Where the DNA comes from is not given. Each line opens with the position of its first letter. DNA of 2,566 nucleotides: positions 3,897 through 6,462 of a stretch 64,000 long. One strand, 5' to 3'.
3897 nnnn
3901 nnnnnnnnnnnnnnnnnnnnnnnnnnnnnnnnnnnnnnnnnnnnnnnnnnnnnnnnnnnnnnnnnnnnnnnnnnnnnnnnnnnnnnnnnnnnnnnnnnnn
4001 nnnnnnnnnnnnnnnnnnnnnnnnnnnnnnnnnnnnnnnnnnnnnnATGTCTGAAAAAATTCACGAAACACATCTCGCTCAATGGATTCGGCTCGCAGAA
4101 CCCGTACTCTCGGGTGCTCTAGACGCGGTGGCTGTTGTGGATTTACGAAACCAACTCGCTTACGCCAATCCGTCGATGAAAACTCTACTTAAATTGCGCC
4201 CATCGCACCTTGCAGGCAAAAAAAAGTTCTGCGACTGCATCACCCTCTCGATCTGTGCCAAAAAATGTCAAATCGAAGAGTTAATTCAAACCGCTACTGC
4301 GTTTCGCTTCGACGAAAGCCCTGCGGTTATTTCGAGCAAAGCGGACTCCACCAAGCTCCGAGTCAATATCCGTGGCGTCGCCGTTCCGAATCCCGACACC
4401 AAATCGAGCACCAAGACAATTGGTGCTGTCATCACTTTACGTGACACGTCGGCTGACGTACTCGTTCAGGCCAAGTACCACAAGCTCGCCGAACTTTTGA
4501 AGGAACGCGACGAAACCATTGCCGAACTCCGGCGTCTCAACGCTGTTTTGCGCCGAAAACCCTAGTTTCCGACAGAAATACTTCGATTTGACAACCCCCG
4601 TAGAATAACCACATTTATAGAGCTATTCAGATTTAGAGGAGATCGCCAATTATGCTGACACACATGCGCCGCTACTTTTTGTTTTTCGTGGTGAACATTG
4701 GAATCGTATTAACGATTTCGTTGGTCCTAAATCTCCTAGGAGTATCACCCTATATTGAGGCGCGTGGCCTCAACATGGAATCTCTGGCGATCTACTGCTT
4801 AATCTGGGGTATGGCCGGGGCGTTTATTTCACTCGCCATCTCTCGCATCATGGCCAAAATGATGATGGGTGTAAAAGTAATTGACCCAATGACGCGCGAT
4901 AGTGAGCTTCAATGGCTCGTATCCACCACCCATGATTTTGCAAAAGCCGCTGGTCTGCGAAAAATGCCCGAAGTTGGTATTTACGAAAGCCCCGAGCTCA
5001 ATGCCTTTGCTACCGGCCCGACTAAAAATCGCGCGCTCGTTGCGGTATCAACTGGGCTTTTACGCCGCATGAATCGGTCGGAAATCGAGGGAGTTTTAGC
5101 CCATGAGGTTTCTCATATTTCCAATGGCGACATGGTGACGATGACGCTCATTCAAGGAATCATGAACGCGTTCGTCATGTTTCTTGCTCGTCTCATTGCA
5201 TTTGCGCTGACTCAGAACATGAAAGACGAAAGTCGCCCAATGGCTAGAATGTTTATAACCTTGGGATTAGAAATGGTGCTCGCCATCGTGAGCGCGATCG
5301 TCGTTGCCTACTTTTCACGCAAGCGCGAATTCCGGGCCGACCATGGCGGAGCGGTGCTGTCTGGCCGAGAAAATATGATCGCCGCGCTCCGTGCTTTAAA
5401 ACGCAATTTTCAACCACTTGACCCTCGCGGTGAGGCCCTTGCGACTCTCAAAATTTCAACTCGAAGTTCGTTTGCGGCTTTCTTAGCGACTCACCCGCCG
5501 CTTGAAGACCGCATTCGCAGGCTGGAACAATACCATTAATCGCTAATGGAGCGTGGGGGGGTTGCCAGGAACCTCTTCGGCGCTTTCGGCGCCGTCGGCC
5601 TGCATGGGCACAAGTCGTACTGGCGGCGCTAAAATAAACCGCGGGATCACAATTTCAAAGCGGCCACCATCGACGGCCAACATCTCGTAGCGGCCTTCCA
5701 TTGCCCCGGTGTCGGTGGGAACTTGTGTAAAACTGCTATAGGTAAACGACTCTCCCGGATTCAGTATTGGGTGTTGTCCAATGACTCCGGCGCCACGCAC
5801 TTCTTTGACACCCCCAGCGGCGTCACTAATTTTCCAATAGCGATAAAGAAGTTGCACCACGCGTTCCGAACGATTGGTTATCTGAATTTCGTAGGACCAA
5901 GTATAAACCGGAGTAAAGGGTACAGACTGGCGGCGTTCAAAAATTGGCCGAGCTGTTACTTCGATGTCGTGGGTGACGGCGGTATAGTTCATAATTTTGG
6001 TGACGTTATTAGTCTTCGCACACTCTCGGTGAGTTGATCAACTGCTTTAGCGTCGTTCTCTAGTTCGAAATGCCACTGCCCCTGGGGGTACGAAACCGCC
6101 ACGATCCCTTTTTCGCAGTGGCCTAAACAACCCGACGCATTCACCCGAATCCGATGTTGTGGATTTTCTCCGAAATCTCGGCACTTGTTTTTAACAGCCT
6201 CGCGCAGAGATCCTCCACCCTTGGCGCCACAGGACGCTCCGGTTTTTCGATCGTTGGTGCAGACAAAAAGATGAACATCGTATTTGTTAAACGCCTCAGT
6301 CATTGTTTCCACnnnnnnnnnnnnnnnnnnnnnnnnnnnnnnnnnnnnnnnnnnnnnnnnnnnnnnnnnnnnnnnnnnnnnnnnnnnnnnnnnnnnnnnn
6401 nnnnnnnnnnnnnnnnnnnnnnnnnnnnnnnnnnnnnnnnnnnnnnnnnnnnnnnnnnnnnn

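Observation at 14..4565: Sensor PP2C phosphatase, FecR-like protein, STAS-zinc-ribbon and PAS/Cys-cluster proteins form a candidate partner-switching signalling module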

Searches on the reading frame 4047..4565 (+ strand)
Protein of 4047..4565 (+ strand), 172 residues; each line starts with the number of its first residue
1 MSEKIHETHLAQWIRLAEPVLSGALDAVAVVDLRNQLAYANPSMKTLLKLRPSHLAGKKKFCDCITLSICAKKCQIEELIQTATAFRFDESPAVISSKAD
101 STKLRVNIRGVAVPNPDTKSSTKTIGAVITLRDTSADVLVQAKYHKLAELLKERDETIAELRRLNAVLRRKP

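Call 3: search_protein_families(library=pfam, proteins=[window:4047-4565:+], max_evalue=1)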
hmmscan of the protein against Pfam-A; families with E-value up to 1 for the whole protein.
window:4047-4565:+ (172 aa): 5 families
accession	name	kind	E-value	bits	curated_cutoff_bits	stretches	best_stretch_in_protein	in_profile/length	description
PF13426.13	PAS_9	-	0.0018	18.9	27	1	26-135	2-102/103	PAS domain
PF08448.16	PAS_4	-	0.024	15.3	23.1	1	26-68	6-47/110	PAS fold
PF00989.32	PAS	-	0.028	14.9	22.6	1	22-59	8-45/113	PAS fold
PF13188.13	PAS_8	-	0.094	13.1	21.8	1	23-55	9-38/65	PAS domain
PF12860.13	PAS_7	-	0.15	12.7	27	1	27-106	7-90/115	PAS fold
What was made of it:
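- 4047..4565 (+): Short PAS protein with a C-terminal helix, overlapping the upstream stop by one base (TAATG); Cys62/64/70/74 cluster. PAS_9 E 0.0018 (call 3).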

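Call 4: search_protein_families(library=ncbifam, proteins=[window:4047-4565:+], max_evalue=1)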
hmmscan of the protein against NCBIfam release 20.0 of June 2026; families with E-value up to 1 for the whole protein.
window:4047-4565:+ (172 aa): 1 family
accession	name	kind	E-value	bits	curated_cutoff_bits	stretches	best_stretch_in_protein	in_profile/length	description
NF008468.0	PRK11360.1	equivalog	0.0032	15.9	646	1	13-146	266-389/616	two-component system sensor histidine kinase AtoS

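Call 72: find_homologous_proteins(query=window:4047-4562:+, max_evalue=0.001)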
Query window:4047-4562:+ (172 aa): 4 proteins with E <= 0.001 among 327 candidates.
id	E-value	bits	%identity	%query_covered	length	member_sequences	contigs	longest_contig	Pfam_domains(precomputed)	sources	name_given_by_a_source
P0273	2.2e-104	364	100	100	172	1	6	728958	-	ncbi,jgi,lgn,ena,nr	ncbi:MAG TPA: PAS domain-containing protein [Oligoflexia bacterium]|nr:PAS domain-containing protein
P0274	2.3e-58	214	65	100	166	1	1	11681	-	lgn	-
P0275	2.7e-52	195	58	99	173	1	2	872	-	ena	-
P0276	3.3e-21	94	39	98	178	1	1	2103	-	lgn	-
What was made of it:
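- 4047..4565 (+): NCBI names the identical protein 'PAS domain-containing protein' (call 72).
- On PAS domain: NCBI names the identical protein a PAS protein (call 72).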

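Call 73: find_encoding_contigs(protein=P0273, flank=10000, max_places=3)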
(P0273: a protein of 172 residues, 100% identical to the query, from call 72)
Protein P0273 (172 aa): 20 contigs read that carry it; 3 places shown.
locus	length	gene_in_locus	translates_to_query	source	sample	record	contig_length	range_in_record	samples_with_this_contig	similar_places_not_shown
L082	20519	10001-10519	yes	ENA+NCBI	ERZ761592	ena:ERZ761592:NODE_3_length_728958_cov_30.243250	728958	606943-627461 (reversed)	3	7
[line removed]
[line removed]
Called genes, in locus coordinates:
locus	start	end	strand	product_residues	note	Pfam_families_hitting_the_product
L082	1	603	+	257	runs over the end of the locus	PF00106:adh_short, PF13561:adh_short_C2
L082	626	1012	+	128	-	-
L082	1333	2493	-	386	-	-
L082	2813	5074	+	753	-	PF13646:HEAT_2 (weak)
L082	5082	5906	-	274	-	-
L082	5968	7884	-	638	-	PF00672:HAMP, PF07228:SpoIIE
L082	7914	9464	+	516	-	-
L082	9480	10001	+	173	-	-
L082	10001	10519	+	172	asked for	-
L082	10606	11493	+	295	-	PF05569:Peptidase_M56 (weak), PF01435:Peptidase_M48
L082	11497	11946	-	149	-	PF04379:DUF525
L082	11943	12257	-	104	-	-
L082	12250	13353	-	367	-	PF01300:Sua5_yciO_yrdC, PF03481:Sua5_C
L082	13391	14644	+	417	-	PF22660:RS_preATP-grasp-like, PF02222:ATP-grasp, PF17769:PurK_C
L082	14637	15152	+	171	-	PF00731:AIRC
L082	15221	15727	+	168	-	PF11220:DUF3015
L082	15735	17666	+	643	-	PF25225:DUF7843, PF13387:Lnb_N, PF25222:DUF7840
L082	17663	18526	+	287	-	PF00561:Abhydrolase_1 (weak), PF12146:Hydrolase_4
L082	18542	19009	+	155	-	-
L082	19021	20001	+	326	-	-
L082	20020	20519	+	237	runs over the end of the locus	-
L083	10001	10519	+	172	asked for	-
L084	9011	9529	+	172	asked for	-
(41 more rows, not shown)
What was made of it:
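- Checked: Public gene calls on the identical contig agree (ENA ERZ761592 NODE_3, 729 kb; call 73).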

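Call 74: search_protein_families(library=pfam, proteins=[L082:5082-5906:-, L082:2813-5074:+, L082:1333-2493:-, L082:626-1012:+, L082:20020-20519:+], max_evalue=0.1)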
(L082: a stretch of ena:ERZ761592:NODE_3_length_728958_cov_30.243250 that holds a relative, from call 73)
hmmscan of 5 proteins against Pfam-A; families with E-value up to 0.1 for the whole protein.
L082:5082-5906:- (274 aa): 0 families

L082:2813-5074:+ (753 aa): 2 families
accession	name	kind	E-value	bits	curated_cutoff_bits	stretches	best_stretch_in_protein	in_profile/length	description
PF13646.12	HEAT_2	-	1e-16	61.4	27.7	3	520-609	1-84/88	HEAT repeats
PF00514.29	Arm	-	0.089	13.3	20.6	0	460-480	19-39/41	Armadillo/beta-catenin-like repeat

L082:1333-2493:- (386 aa): 3 families
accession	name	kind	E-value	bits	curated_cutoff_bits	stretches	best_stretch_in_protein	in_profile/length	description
PF13505.12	OMP_b-brl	-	0.0014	19.3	28.7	0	285-377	85-166/175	Outer membrane protein beta-barrel domain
PF19783.5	DUF6268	-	0.0038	16.7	22.8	1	209-276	80-144/279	Domain of unknown function (DUF6268)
PF03797.25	Autotransporter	-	0.013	15.7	26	0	334-372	21-59/255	Autotransporter beta-domain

L082:626-1012:+ (128 aa): 0 families

L082:20020-20519:+ (166 aa): 3 families
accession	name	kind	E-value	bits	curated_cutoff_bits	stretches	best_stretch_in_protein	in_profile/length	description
PF22700.2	MVD-like_N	-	0.044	13.9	27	1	83-124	97-138/157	Diphosphomevalonate decarboxylase-like N-terminal domain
PF13646.12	HEAT_2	-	0.058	14.1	27.7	1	108-152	2-45/88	HEAT repeats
PF00389.36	2-Hacid_dh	-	0.098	12.8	24.6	0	18-53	83-118/134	D-isomer specific 2-hydroxyacid dehydrogenase, catalytic domain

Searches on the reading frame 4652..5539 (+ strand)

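Call 3: search_protein_families(library=pfam, proteins=[window:4652-5539:+], max_evalue=1)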
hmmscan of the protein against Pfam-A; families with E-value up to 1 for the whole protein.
window:4652-5539:+ (295 aa): 5 families
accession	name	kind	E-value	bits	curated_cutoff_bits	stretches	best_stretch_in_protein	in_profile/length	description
PF01435.24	Peptidase_M48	-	2.1e-36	125.9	20.3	1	87-293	5-184/186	Peptidase family M48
PF05569.17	Peptidase_M56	-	7.5e-06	25.8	31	1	49-170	103-218/296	BlaR1 peptidase M56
PF10263.15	SprT-like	-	0.018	15.3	25.6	1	104-156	17-72/108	SprT-like family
PF06271.18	RDD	-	0.039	14.7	24.1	1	5-82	5-88/137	RDD family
PF01433.26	Peptidase_M1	-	0.05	13.6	27.7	1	137-166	59-88/218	Peptidase family M1 domain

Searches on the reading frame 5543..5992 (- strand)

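Call 3: search_protein_families(library=pfam, proteins=[window:5543-5992:-], max_evalue=1)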
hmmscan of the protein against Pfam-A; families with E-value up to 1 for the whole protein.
window:5543-5992:- (149 aa): 1 family
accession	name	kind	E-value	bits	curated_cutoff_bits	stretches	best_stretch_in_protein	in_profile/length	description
PF04379.20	DUF525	-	8.6e-30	103.3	27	1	22-105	3-86/87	ApaG domain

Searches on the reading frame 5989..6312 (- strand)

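Call 3: search_protein_families(library=pfam, proteins=[window:5989-6312:-], max_evalue=1)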
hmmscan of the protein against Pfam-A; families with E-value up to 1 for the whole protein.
window:5989-6312:- (107 aa): 2 families
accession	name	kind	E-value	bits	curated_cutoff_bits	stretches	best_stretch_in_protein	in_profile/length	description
PF07845.16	DUF1636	-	0.00021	22.1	31.6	1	16-96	2-85/117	Protein of unknown function (DUF1636)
PF01257.25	2Fe-2S_thioredx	-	0.042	14.1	24.8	1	24-69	72-119/145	Thioredoxin-like [2Fe-2S] ferredoxin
